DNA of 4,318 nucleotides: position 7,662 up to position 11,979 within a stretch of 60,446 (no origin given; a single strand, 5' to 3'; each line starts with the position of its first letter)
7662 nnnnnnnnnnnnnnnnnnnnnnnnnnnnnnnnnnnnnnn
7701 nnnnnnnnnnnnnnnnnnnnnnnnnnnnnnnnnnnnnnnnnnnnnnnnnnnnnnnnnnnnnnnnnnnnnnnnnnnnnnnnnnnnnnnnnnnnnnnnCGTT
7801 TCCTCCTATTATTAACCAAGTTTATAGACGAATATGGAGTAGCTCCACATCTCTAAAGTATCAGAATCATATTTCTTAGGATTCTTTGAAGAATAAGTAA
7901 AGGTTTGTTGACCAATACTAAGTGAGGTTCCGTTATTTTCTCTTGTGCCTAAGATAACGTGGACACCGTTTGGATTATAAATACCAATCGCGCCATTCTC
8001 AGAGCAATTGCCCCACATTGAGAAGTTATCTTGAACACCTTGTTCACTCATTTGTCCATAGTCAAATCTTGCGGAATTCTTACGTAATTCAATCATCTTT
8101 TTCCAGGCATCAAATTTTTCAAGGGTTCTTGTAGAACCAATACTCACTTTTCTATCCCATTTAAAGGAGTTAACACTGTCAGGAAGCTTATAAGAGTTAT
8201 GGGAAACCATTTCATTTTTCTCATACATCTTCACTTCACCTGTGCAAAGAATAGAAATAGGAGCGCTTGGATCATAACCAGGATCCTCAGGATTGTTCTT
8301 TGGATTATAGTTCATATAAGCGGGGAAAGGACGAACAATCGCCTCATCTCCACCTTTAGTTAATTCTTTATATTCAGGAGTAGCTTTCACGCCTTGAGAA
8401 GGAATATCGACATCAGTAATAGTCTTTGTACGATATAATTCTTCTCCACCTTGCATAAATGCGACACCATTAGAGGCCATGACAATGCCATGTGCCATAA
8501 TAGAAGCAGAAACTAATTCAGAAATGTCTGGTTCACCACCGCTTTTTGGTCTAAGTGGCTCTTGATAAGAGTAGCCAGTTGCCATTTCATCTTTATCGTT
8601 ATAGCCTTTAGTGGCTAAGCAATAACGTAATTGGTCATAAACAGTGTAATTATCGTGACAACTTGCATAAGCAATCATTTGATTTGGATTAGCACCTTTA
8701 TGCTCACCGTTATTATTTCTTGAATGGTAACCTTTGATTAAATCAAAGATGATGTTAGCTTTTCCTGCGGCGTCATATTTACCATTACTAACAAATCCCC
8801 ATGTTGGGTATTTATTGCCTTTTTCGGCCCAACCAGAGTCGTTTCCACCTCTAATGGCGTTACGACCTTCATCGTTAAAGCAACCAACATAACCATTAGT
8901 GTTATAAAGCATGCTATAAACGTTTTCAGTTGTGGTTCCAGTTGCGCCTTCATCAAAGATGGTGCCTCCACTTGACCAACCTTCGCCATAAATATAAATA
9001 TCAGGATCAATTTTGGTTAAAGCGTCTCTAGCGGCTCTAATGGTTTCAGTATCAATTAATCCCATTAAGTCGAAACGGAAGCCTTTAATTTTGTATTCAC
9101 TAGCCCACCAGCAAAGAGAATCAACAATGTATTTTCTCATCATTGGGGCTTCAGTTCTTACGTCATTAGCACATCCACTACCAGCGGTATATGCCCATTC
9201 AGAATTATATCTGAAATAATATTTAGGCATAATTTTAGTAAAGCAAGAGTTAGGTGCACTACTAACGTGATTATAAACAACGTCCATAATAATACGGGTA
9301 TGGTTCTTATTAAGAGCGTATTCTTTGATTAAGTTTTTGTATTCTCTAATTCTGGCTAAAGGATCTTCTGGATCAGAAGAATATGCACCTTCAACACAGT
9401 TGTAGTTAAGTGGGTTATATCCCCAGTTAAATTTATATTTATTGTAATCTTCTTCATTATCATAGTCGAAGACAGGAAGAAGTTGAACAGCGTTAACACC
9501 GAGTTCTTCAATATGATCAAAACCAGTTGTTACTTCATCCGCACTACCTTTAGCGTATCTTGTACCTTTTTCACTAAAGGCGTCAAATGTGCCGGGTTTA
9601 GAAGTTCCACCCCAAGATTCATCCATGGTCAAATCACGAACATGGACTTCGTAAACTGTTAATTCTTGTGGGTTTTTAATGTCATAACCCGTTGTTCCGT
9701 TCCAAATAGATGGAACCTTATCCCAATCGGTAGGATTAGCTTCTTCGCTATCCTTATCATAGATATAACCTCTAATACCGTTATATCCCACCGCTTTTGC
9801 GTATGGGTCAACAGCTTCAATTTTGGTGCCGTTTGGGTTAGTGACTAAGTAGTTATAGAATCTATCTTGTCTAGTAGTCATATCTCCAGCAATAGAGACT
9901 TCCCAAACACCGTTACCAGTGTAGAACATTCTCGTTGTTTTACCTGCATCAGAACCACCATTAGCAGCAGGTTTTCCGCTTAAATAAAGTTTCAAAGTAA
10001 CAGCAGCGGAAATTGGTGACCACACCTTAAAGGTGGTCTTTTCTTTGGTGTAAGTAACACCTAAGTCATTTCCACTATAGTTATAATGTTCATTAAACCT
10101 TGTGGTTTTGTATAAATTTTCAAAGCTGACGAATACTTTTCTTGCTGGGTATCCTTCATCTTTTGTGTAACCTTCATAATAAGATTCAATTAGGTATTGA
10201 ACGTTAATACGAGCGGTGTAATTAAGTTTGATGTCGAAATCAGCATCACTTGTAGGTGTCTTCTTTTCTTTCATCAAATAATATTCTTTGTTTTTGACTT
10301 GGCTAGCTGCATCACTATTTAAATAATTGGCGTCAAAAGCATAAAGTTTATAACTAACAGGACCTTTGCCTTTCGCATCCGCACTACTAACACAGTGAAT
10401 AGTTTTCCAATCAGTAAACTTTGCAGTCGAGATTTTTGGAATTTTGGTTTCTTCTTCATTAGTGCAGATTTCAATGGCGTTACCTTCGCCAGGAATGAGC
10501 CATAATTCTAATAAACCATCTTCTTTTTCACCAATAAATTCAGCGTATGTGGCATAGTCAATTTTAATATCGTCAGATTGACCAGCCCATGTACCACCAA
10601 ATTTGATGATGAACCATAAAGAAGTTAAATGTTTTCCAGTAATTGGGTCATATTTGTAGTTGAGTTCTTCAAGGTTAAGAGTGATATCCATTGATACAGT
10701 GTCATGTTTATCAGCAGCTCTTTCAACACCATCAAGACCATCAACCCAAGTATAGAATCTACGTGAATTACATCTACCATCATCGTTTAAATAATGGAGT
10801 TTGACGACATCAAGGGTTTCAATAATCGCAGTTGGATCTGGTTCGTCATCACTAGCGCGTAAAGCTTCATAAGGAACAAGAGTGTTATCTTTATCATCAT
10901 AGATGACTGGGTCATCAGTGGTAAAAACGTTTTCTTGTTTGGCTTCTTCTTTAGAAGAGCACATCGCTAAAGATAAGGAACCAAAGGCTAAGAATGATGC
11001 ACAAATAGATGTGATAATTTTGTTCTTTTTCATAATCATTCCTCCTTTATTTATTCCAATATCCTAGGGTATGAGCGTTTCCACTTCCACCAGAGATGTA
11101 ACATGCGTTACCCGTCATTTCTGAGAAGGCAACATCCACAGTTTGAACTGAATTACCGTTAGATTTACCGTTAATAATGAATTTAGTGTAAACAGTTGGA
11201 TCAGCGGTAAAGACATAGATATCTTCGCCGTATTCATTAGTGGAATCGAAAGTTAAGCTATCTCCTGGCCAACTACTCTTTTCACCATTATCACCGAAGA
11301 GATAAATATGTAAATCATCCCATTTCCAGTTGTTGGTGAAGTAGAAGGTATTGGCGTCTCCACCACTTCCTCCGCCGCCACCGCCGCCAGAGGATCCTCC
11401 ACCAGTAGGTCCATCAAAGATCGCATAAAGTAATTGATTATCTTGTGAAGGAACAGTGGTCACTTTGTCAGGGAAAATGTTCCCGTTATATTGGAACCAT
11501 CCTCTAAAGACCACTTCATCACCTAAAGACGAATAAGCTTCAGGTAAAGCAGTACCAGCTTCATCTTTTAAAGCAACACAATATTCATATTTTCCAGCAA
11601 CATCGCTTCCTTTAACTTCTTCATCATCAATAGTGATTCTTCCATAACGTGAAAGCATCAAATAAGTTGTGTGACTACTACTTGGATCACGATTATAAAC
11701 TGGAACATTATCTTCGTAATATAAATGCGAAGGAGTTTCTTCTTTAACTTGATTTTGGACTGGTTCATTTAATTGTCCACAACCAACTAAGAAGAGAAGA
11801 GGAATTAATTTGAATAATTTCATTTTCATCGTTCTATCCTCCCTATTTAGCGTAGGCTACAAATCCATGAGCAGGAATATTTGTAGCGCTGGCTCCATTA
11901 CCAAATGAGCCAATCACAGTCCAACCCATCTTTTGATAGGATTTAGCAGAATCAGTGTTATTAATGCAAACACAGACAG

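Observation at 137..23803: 23-kb co-directional alpha-glucan capture, degradation and import locus built entirely from membrane-tethered, Ig-stalked proteins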

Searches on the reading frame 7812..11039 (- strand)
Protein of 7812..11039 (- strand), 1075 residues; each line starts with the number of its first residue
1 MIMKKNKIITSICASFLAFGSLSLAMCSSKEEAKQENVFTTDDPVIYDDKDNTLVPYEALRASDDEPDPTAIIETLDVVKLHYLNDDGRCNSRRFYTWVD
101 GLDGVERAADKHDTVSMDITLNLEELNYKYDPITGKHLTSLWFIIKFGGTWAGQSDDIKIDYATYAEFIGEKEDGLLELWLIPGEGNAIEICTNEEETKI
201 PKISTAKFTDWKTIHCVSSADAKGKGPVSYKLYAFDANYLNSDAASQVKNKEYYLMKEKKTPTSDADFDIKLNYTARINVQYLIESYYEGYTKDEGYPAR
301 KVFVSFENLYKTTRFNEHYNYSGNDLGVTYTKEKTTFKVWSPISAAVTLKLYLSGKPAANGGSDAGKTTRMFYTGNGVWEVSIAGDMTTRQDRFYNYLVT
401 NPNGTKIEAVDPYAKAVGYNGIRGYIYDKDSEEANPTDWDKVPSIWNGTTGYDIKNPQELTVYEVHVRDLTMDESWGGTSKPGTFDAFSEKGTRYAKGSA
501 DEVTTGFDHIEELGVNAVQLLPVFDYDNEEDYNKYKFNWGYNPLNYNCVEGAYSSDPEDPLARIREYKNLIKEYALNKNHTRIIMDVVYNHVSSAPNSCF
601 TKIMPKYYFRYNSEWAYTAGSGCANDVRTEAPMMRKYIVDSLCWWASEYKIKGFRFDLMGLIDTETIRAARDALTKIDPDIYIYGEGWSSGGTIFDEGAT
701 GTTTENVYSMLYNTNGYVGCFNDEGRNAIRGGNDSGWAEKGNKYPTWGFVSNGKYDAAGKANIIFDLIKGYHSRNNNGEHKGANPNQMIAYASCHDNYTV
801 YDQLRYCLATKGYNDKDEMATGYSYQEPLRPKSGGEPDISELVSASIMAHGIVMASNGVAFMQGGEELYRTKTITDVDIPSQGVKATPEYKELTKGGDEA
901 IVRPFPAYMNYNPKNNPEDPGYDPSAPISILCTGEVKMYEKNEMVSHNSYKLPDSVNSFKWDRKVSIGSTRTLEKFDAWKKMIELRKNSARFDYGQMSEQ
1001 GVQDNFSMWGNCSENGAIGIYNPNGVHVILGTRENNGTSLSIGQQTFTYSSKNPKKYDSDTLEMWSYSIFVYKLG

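Call 5: search_protein_families(library=pfam, proteins=[window:7812-11039:-], max_evalue=0.01)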
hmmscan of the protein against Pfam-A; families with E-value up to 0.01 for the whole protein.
window:7812-11039:- (1075 aa): 1 family
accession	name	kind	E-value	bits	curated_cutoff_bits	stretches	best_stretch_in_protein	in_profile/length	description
PF02922.24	CBM_48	-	1.8e-11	44.6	22.4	1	326-414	2-83/83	Carbohydrate-binding module 48 (Isoamylase N-terminal domain)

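Call 9: search_protein_families(library=ncbifam, proteins=[window:7812-11039:-], max_evalue=0.001)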
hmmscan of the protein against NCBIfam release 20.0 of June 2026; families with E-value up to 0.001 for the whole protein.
window:7812-11039:- (1075 aa): 9 families
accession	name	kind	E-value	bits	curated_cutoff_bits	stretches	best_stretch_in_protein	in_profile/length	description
TIGR02104.1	pulA_typeI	equivalog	3.3e-139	464.7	504.5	2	315-809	2-451/605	type I pullulanase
TIGR02103.1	pullul_strch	subfamily_domain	2e-79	267.7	697.6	2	536-733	377-569/900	pullulanase-type alpha-1,6-glucosidase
TIGR02102.1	pullulan_Gpos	equivalog_domain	1.4e-61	208.6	1042.25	1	316-878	310-820/1113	pullulanase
TIGR02100.1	glgX_debranch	equivalog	3.3e-32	111.4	640.9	1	326-662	7-346/688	glycogen debranching protein GlgX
NF002983.0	PRK03705.1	equivalog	2.5e-23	82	901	1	461-662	152-341/658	glycogen debranching protein GlgX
TIGR02402.1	trehalose_TreZ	equivalog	7.5e-19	67.4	538.8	1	336-666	2-254/545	malto-oligosyltrehalose trehalohydrolase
NF008967.0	PRK12313.1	equivalog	8.1e-13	47.6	577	1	309-657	14-309/633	1,4-alpha-glucan branching protein GlgB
NF011082.0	PRK14510.1-1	equivalog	1.8e-10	38.8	2511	1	459-660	155-343/1410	bifunctional glycogen debranching protein GlgX/4-alpha-glucanotransferase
NF041090.1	Cyc-maltodext_AglB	equivalog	4.9e-06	25.6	540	1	498-689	62-238/470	cyclomaltodextrinase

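Call 10: find_encoding_contigs(protein=window:7812-11039:-, flank=1000, max_places=4)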
Protein window:7812-11039:- (1075 aa): no gene with exactly this product is on record in the collection.

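Call 72: search_solved_structures(query=window:7812-11039:-, max_evalue=1e-20)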
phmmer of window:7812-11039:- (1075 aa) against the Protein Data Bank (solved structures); distinct sequences matched with E-value up to 1e-20: 26.
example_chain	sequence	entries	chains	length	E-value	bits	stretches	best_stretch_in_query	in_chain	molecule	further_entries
7lsa_A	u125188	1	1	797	4.7e-87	296.1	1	315-818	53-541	Pullulanase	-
9qfa_A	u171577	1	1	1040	1.1e-86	294.9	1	315-818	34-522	Ruminococcus bromii Amy12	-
6jeq_A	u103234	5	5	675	5e-86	292.7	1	313-820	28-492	Pulullanase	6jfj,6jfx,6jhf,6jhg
7lsr_A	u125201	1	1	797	5.1e-86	292.6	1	315-818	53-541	Pullulanase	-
7lsu_A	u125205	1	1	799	5.2e-86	292.6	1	315-818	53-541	Pullulanase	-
7lst_A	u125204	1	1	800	5.2e-86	292.6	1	315-818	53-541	Pullulanase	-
2wan_A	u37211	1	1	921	3.5e-85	289.9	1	317-803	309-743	PULLULANASE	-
6jhi_A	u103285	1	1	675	5.7e-85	289.2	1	313-820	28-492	Pulullanase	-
6jhh_A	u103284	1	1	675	5.7e-85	289.2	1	313-820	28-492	Pulullanase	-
9qf8_A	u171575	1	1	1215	3.6e-79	269.9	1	310-816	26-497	Ruminococcus bromii Amy10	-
3wdh_A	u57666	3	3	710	3.5e-77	263.4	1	306-809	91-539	Type I pullulanase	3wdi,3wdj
2e8y_A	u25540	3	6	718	1.6e-69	238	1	306-811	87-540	AmyX protein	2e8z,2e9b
2y4s_A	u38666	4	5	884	8.1e-48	166.1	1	536-737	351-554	LIMIT DEXTRINASE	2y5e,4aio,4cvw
6j33_A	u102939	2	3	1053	8.6e-48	166.1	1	536-742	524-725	pullulanase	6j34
4j3s_A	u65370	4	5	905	8.8e-48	166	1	536-737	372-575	Limit dextrinase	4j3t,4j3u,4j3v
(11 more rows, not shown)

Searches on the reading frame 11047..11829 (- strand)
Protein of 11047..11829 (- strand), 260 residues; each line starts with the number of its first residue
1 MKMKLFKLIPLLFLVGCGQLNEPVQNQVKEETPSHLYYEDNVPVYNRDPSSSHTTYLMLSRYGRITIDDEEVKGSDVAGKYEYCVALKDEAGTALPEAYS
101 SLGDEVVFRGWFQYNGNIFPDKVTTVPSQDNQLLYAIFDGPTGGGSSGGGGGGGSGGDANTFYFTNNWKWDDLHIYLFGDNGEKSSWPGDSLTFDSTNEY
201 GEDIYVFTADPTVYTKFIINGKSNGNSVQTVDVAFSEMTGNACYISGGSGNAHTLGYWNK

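Call 5: search_protein_families(library=pfam, proteins=[window:11047-11829:-], max_evalue=0.01)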
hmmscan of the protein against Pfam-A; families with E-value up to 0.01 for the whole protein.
window:11047-11829:- (260 aa): 2 families
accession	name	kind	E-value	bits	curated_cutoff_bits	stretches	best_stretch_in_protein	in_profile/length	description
PF16738.10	CBM26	-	4.2e-06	27.3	28.1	1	163-233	2-68/70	Starch-binding module 26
PF03714.20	PUD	-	0.0018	19.5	25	1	169-252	12-95/97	Bacterial pullanase-associated domain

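Call 9: search_protein_families(library=ncbifam, proteins=[window:11047-11829:-], max_evalue=0.001)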
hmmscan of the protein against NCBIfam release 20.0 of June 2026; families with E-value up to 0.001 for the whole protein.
window:11047-11829:- (260 aa): 0 families
